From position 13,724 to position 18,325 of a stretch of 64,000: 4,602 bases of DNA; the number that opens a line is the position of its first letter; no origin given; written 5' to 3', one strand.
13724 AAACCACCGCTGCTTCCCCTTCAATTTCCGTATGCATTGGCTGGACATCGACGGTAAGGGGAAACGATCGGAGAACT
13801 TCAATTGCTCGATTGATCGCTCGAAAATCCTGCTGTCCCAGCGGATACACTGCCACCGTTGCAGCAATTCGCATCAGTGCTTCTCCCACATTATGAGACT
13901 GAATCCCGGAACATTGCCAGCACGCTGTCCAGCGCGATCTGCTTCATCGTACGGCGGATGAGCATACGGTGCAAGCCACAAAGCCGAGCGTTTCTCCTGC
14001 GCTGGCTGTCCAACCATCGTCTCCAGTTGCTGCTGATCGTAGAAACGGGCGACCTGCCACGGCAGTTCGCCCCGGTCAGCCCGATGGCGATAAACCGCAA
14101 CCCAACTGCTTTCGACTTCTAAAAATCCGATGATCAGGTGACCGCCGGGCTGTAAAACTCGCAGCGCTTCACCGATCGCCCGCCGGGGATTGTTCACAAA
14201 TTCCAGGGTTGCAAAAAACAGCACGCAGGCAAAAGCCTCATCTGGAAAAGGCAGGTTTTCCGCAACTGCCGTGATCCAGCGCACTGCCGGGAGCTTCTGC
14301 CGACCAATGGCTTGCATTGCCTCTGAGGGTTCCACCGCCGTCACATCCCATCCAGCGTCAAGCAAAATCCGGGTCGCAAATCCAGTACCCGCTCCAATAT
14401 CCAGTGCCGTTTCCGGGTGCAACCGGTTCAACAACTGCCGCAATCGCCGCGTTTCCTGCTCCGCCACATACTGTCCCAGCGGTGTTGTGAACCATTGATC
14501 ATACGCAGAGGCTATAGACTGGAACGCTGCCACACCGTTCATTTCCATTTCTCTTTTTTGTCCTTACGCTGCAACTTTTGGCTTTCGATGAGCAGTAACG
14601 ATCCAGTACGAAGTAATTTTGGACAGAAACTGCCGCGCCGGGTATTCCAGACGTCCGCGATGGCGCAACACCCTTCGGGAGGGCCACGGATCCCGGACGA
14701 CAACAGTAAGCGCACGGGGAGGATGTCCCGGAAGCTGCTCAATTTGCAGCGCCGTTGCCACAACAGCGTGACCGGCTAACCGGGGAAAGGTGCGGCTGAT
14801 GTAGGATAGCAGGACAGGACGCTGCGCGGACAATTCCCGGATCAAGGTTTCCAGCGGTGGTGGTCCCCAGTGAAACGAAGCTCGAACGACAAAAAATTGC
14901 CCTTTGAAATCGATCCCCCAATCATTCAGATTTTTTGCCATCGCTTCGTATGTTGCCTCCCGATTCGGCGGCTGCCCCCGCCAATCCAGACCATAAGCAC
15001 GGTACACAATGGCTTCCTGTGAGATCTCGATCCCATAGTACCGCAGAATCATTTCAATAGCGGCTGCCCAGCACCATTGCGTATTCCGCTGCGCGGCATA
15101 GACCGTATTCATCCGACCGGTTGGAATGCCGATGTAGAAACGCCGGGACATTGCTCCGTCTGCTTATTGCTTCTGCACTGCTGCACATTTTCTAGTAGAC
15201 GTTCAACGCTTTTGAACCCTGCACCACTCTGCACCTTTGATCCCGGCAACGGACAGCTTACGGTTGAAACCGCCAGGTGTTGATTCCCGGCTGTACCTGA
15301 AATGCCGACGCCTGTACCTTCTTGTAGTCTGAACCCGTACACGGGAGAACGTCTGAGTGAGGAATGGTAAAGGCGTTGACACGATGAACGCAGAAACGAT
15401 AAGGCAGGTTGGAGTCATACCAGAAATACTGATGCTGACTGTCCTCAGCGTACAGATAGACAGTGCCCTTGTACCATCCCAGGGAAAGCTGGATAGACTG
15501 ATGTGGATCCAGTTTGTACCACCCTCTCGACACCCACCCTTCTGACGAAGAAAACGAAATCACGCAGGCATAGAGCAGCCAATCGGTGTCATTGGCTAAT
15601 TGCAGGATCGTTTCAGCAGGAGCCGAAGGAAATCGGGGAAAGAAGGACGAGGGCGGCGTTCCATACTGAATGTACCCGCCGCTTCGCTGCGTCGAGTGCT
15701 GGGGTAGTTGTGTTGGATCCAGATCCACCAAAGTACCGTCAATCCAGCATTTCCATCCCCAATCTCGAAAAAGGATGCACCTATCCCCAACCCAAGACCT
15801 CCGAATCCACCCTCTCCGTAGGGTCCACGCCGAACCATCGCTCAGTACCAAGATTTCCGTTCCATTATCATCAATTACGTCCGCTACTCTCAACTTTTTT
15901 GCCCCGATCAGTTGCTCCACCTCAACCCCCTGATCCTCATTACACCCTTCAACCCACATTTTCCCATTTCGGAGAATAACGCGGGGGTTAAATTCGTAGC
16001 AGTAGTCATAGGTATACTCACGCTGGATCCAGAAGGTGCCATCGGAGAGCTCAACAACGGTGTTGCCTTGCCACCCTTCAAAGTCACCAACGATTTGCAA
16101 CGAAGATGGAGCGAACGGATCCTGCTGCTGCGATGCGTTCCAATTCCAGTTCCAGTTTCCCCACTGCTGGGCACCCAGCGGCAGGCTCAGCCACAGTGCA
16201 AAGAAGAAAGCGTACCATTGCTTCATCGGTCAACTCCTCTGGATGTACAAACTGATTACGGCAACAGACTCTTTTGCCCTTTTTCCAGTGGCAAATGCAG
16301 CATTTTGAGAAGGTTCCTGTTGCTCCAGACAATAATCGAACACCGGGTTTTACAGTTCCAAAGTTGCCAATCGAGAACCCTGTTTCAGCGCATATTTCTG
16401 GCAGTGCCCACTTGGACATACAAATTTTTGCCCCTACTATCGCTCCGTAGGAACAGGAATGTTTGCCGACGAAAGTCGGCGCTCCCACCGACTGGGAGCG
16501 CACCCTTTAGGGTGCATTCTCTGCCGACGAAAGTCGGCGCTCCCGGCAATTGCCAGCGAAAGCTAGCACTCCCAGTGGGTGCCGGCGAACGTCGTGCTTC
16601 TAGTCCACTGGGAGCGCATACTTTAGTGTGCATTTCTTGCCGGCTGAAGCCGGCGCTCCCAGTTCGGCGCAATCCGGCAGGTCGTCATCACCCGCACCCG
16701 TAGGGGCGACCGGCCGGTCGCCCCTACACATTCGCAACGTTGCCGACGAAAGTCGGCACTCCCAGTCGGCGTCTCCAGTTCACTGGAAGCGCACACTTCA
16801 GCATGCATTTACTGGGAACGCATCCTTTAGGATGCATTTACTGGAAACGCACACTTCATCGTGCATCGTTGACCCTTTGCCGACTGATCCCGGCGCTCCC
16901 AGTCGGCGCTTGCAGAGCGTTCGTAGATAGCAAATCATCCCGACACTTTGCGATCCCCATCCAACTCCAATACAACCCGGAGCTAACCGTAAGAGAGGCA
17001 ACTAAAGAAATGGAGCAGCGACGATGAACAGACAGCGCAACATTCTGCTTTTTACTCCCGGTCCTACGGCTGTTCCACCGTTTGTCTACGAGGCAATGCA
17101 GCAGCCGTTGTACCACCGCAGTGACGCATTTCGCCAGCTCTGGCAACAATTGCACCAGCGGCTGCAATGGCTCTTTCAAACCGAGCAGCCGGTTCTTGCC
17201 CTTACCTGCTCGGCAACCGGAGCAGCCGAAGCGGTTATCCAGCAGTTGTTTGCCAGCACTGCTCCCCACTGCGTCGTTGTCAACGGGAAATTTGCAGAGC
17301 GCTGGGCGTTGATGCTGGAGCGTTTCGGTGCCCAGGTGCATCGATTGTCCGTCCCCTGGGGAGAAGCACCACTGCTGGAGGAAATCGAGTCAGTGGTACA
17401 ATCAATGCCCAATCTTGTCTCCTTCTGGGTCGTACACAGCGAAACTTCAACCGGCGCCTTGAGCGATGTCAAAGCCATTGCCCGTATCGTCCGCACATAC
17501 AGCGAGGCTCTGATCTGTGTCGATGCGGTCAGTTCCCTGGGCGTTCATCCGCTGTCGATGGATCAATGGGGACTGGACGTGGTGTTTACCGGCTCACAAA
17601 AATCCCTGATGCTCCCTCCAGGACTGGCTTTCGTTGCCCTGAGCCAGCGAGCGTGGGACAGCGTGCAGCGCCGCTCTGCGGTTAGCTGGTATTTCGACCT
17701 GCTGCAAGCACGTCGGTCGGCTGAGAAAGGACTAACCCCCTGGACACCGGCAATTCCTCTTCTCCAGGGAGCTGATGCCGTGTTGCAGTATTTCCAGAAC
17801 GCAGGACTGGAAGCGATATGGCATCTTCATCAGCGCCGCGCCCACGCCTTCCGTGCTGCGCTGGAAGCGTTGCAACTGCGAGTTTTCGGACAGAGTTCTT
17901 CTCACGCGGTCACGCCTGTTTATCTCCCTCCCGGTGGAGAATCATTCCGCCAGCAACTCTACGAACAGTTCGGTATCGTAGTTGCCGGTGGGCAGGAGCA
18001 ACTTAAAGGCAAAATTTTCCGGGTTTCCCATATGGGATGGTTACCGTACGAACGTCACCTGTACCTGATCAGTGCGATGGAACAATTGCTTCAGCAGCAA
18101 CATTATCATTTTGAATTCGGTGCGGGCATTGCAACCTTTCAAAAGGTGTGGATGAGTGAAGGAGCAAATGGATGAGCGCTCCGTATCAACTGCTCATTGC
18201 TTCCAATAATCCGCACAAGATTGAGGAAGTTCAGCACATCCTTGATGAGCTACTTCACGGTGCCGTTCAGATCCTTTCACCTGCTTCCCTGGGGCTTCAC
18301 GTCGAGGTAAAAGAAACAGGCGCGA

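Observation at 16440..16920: Intergenic cluster of alternating-orientation hairpin repeats with the conserved core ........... (REP/BIME-like array), cluster 1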

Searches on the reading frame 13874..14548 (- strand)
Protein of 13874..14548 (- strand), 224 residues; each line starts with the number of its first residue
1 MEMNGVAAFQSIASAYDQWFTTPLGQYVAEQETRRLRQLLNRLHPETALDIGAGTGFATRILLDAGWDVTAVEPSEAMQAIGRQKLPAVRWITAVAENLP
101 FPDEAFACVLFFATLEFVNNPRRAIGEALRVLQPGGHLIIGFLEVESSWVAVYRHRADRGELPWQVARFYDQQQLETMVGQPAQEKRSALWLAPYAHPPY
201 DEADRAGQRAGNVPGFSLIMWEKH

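Call 13: search_protein_families(library=pfam, proteins=[window:13874-14548:-])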
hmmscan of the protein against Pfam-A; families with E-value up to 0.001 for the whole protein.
window:13874-14548:- (224 aa): 6 families
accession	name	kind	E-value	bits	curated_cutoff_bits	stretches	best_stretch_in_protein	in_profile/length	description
PF08241.18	Methyltransf_11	-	3.5e-23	82.5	21.2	1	49-140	1-95/95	Methyltransferase domain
PF13649.12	Methyltransf_25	-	2.3e-18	67.1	27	1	49-136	2-97/97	Methyltransferase domain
PF13489.12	Methyltransf_23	-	6.1e-16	59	27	1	30-177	3-152/164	Methyltransferase domain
PF08242.18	Methyltransf_12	-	1.4e-12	48.6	30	1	49-138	1-98/98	Methyltransferase domain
PF01209.24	Ubie_methyltran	-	8.2e-11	42.1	20.1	1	8-140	12-151/233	ubiE/COQ5 methyltransferase family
PF13847.12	Methyltransf_31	-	1.2e-06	28.7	27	1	47-141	6-110/145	Methyltransferase domain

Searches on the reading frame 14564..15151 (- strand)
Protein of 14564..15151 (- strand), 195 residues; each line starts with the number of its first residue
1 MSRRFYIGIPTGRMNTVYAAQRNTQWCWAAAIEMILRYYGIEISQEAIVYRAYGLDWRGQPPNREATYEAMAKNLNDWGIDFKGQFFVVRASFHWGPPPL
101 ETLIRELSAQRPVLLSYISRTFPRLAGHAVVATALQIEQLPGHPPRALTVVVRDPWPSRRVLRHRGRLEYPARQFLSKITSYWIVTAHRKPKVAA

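Call 13: search_protein_families(library=pfam, proteins=[window:14564-15151:-])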
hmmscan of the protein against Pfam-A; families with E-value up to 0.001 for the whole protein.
window:14564-15151:- (195 aa): 2 families
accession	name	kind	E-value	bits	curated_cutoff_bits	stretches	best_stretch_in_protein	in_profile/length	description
PF13529.12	Peptidase_C39_2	-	1e-08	36.3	24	1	17-156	4-143/143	Peptidase_C39 like family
PF12385.14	Peptidase_C70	-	2e-08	34.7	19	1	14-160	5-128/141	Papain-like cysteine protease AvrRpt2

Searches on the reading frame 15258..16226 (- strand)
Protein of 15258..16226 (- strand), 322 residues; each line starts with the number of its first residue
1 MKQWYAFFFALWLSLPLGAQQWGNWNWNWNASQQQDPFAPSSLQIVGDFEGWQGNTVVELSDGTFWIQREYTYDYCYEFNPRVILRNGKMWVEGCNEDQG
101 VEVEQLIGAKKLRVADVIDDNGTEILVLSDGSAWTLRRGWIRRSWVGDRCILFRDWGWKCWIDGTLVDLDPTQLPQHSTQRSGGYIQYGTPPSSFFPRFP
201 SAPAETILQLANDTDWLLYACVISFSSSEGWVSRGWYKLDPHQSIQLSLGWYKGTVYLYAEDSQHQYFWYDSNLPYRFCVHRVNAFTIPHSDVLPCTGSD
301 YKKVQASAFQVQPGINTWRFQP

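Call 13: search_protein_families(library=pfam, proteins=[window:15258-16226:-])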
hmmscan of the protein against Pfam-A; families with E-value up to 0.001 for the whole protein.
window:15258-16226:- (322 aa): 1 family
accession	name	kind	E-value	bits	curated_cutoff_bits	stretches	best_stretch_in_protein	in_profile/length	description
PF06282.16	DUF1036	-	1.3e-07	32.7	23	1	207-305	4-96/113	Protein of unknown function (DUF1036)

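Call 81: find_homologous_proteins(query=window:15258-16226:-, max_evalue=1e-20)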
Query window:15258-16226:- (322 aa): 2 proteins with E <= 1e-20 among 453 candidates.
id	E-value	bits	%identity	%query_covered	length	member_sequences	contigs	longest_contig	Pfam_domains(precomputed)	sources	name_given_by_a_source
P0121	1.4e-193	661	85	100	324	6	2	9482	PF06282.17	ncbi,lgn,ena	-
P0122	2.0e-96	341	54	96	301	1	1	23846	PF06282.17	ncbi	-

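Call 82: find_encoding_contigs(protein=P0121, flank=4000, max_places=6)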
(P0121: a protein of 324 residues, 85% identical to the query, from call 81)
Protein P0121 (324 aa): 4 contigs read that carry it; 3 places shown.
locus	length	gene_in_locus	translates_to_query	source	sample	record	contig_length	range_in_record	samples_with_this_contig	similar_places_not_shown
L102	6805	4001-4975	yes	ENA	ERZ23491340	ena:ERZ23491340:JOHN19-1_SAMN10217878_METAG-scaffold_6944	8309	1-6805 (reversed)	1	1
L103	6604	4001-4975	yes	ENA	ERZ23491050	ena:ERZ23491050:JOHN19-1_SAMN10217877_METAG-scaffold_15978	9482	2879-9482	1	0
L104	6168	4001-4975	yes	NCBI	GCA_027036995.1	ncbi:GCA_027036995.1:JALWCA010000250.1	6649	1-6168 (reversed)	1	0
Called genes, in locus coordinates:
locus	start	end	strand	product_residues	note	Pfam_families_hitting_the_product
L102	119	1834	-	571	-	PF01432:Peptidase_M3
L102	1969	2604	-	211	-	PF01725:Ham1p_like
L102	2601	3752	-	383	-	PF00266:Aminotran_5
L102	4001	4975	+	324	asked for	PF06282:DUF1036 (weak)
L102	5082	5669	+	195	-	PF12385:Peptidase_C70, PF13529:Peptidase_C39_2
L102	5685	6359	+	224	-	PF01209:Ubie_methyltran, PF13489:Methyltransf_23, PF08241:Methyltransf_11, PF08242:Methyltransf_12, PF13649:Methyltransf_25, PF13847:Methyltransf_31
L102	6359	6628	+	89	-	PF07615:Ykof (weak), PF01910:Thiamine_BP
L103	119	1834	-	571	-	PF01432:Peptidase_M3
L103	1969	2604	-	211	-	PF01725:Ham1p_like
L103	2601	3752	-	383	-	PF00266:Aminotran_5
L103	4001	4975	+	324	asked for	PF06282:DUF1036 (weak)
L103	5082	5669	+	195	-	PF12385:Peptidase_C70, PF13529:Peptidase_C39_2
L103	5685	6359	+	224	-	PF01209:Ubie_methyltran, PF13489:Methyltransf_23, PF08241:Methyltransf_11, PF08242:Methyltransf_12, PF13649:Methyltransf_25, PF13847:Methyltransf_31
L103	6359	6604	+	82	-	?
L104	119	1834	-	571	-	PF01432:Peptidase_M3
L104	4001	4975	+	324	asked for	PF06282:DUF1036 (weak)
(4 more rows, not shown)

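Call 83: find_encoding_contigs(protein=P0122, flank=4000, max_places=3)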
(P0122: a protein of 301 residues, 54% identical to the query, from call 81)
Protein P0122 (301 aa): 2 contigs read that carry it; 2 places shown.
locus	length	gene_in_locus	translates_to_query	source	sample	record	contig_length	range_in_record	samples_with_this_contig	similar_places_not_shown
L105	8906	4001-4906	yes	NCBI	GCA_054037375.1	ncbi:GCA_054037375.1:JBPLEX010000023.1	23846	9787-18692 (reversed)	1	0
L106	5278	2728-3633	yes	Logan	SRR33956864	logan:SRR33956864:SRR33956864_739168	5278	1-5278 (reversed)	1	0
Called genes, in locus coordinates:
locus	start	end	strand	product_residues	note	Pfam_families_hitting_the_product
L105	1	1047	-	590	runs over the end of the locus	PF00664:ABC_membrane, PF00005:ABC_tran, PF02463:SMC_N (faint)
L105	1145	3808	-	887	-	PF02985:HEAT (faint), PF13646:HEAT_2 (weak), PF12717:Cnd1 (faint), PF13646:HEAT_2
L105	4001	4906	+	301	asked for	PF06282:DUF1036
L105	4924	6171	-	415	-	PF01773:Nucleos_tra2_N, PF07670:Gate, PF07662:Nucleos_tra2_C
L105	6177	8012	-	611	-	PF13230:GATase_4 (weak), PF13522:GATase_6, PF13537:GATase_7, PF01380:SIS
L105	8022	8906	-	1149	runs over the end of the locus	PF02811:PHP, PF07733:DNA_pol3_alpha, PF17657:DNA_pol3_finger, PF14579:HHH_6, PF01336:tRNA_anti-codon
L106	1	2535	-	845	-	?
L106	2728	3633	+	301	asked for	PF06282:DUF1036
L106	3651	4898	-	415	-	PF01773:Nucleos_tra2_N, PF07670:Gate, PF07662:Nucleos_tra2_C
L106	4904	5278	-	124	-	?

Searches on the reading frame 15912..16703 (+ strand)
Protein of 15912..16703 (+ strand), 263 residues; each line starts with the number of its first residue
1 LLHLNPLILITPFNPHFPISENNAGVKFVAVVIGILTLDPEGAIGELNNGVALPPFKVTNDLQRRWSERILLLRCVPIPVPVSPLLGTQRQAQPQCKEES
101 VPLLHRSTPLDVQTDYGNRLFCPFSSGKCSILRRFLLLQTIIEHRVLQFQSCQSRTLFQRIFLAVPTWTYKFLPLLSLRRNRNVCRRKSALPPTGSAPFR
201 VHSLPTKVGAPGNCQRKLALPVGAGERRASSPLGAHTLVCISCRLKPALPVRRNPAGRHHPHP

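Call 74: search_protein_families(library=pfam, proteins=[window:15912-16703:+], max_evalue=0.1)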
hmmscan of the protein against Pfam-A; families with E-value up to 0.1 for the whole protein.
window:15912-16703:+ (263 aa): 0 families

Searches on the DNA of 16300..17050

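Call 58: search_rna_families(source=window, start=16300, end=17050, threshold=evalue, max_evalue=10)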
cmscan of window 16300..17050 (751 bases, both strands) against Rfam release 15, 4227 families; matches with E-value up to 10: 9.
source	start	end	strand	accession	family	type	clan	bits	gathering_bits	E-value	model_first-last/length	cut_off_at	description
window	16737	16823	-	RF01386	isrB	Gene; sRNA;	-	20.2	35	0.36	1-87/87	no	isrB Hfq binding RNA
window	16692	16735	+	RF03248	MIR9772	Gene; miRNA;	-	18.9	64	1.5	1-92/92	no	MIR9772 microRNA precursor family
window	16609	16768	+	RF02603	BASRCII26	Gene; sRNA;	-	16.3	218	0.13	1-190/190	no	Brucella sRNA CII26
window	16815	16877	-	RF02427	SpF10_sRNA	Gene; sRNA;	-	16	60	5.6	1-57/57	no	Streptococcus sRNA SpF10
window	16732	16817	+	RF03061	uxuA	Gene; sRNA;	-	15.2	66.8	8.2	1-89/89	no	uxuA RNA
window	16559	16625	-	RF04114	MIR4374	Gene; miRNA;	-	13.9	105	9.5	1-119/119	no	MIR4374 microRNA precursor family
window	16700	16727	-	RF02767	Ysr186_sR026_CsrC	Gene; sRNA;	CL00106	13.8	279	0.41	269-300/305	no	Yersinia sRNA 186/sR026/CsrC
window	16425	16467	-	RF01747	msiK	Cis-reg;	-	11.7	33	9.2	1-60/60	no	msiK RNA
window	16479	16693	-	RF00567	SNORD17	Gene; snRNA; snoRNA; CD-box;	-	10.7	45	5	1-238/238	no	Small nucleolar RNA SNORD17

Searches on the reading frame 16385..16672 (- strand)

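Call 74: search_protein_families(library=pfam, proteins=[window:16385-16672:-], max_evalue=0.1)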
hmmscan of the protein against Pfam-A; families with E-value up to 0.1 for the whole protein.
window:16385-16672:- (95 aa): 1 family
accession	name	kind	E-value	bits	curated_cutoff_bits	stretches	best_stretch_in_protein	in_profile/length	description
PF12196.13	hNIFK_binding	-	0.097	12.6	25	0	15-29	7-21/40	FHA Ki67 binding domain of hNIFK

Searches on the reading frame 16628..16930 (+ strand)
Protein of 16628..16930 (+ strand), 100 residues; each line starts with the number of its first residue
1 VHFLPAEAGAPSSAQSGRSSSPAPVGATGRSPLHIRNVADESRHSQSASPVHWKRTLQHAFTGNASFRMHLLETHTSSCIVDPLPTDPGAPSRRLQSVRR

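Call 74: search_protein_families(library=pfam, proteins=[window:16628-16930:+], max_evalue=0.1)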
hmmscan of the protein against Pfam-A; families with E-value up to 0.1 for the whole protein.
window:16628-16930:+ (100 aa): 0 families

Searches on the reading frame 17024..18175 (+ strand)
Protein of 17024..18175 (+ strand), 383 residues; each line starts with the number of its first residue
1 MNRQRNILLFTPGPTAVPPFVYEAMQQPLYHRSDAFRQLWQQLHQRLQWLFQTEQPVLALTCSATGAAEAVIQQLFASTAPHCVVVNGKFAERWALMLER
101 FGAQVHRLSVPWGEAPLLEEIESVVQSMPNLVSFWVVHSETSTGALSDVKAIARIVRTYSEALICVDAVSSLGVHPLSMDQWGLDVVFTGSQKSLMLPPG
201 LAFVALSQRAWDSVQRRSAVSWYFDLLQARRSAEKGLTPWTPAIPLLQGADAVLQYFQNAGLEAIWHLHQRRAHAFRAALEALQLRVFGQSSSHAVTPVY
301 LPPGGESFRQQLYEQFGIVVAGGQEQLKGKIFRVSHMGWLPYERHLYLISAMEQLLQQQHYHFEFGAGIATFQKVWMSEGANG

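Call 11: find_encoding_contigs(protein=window:17024-18175:+, flank=3000, max_places=6)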
Protein window:17024-18175:+ (383 aa): 2 contigs read that carry it; 2 places shown.
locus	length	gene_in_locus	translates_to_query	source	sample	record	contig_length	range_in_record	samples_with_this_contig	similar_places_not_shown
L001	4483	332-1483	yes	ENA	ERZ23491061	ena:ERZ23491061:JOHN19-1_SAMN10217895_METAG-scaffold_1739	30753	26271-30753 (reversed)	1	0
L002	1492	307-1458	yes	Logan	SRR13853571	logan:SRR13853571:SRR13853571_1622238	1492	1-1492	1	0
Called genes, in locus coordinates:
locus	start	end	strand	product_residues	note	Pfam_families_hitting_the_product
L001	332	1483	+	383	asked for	PF00266:Aminotran_5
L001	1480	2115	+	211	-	PF01725:Ham1p_like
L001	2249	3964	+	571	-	PF01432:Peptidase_M3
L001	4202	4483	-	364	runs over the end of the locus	PF00005:ABC_tran, PF13304:AAA_21 (faint), PF17912:OB_MalK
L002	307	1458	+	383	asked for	PF00266:Aminotran_5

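Call 13: search_protein_families(library=pfam, proteins=[window:17024-18175:+])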
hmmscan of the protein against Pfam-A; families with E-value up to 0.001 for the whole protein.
window:17024-18175:+ (383 aa): 1 family
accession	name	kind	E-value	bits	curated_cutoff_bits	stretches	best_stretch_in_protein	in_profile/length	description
PF00266.25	Aminotran_5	-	1.4e-23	83.9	21.5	1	8-324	2-339/371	Aminotransferase class-V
